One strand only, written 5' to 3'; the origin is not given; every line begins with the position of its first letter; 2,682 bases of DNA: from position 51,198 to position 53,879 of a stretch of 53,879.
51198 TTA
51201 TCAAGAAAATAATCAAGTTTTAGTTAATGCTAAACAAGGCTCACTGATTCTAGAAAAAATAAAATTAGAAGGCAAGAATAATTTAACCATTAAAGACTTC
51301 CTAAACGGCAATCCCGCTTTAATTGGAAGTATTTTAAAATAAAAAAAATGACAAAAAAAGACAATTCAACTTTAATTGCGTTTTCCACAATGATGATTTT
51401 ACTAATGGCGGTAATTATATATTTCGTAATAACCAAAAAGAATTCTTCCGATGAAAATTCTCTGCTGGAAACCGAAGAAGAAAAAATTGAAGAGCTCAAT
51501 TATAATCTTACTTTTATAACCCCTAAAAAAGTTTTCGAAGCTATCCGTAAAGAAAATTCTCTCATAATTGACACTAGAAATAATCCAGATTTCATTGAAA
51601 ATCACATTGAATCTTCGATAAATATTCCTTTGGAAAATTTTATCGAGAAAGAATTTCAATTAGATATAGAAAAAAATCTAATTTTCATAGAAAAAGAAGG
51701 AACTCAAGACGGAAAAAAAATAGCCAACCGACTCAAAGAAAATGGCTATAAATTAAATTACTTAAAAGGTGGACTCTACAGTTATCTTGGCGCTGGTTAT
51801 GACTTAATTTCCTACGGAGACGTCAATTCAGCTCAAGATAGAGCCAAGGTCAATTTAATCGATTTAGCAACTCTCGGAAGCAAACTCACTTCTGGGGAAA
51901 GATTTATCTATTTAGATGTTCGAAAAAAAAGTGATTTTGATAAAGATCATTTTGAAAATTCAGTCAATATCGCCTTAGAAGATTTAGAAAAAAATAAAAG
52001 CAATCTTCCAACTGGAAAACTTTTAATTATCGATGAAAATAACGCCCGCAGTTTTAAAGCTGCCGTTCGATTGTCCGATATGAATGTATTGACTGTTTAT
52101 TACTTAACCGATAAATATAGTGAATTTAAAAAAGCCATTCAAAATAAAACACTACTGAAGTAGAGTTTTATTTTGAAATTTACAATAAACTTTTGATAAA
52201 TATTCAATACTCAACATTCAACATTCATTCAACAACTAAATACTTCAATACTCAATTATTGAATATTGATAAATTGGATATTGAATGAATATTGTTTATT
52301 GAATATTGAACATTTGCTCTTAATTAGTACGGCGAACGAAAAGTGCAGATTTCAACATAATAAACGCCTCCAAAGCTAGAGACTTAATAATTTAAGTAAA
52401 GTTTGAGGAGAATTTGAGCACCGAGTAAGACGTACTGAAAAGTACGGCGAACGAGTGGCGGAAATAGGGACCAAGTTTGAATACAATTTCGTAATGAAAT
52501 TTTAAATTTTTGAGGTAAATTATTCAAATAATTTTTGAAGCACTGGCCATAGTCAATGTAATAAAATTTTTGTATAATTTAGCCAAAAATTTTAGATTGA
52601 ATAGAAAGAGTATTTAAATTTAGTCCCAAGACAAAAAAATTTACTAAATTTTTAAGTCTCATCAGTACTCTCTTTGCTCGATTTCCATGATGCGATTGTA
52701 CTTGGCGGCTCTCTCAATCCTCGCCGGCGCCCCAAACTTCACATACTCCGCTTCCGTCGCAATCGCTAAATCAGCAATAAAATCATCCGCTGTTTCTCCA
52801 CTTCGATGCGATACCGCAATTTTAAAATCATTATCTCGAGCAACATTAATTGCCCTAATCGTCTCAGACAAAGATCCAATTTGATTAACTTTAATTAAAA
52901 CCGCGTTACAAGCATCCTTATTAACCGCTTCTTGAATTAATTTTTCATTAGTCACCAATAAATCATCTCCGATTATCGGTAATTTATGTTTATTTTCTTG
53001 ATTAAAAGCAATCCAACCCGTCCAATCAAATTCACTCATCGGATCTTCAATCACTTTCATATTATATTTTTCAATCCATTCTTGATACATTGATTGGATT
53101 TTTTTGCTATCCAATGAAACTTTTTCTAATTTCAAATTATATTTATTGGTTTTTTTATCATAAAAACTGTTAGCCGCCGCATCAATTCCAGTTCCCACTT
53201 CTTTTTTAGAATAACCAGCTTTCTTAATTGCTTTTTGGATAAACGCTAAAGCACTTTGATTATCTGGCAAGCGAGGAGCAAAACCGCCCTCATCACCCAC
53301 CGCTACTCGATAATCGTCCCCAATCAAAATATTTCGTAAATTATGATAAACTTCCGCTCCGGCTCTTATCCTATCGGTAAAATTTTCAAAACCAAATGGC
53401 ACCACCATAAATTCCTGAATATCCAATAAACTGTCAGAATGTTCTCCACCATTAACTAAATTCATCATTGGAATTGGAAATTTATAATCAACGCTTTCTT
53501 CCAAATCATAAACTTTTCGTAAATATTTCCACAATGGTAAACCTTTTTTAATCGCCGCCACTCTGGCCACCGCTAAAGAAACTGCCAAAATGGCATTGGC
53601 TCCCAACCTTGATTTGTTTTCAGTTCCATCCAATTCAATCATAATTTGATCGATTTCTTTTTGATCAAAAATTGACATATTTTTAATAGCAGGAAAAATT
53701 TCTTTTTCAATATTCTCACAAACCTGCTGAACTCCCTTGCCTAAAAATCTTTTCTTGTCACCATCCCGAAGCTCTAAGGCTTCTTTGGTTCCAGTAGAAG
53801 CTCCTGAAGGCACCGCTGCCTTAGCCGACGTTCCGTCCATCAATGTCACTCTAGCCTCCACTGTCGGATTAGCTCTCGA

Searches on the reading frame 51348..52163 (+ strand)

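Call 63: search_protein_families(library=pfam, proteins=[window:51348-52163:+], max_evalue=0.00001)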
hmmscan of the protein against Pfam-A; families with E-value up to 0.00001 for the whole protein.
window:51348-52163:+ (271 aa): 1 family
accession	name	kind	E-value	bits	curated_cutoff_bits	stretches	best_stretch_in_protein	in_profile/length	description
PF00581.25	Rhodanese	-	2.4e-18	66.9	22.2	1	59-146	2-99/102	Rhodanese-like domain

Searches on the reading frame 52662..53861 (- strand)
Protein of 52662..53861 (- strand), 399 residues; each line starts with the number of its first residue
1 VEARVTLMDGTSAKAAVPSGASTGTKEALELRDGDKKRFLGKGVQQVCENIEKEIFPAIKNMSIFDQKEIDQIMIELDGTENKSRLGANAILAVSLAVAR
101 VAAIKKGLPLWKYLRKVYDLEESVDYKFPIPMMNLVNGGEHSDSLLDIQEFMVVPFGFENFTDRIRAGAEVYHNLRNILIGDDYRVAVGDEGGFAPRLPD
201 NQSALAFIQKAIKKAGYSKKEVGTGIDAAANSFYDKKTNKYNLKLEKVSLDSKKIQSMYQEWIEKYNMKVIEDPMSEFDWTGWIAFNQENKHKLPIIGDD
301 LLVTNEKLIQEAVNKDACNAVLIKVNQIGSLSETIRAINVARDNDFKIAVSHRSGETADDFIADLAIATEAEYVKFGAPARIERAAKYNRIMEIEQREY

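Call 63: search_protein_families(library=pfam, proteins=[window:52662-53861:-], max_evalue=0.00001)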
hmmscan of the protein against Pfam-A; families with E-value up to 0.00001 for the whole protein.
window:52662-53861:- (399 aa): 3 families
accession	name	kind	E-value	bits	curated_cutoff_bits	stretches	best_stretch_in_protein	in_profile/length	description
PF00113.28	Enolase_C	-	5.8e-97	325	21.5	1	126-396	2-279/296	Enolase, C-terminal TIM barrel domain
PF03952.21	Enolase_N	-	9e-46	155.7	35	1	2-114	19-131/131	Enolase, N-terminal domain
PF13378.12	MR_MLE_C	-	2.6e-07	31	29.4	1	261-353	66-155/219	Enolase C-terminal domain-like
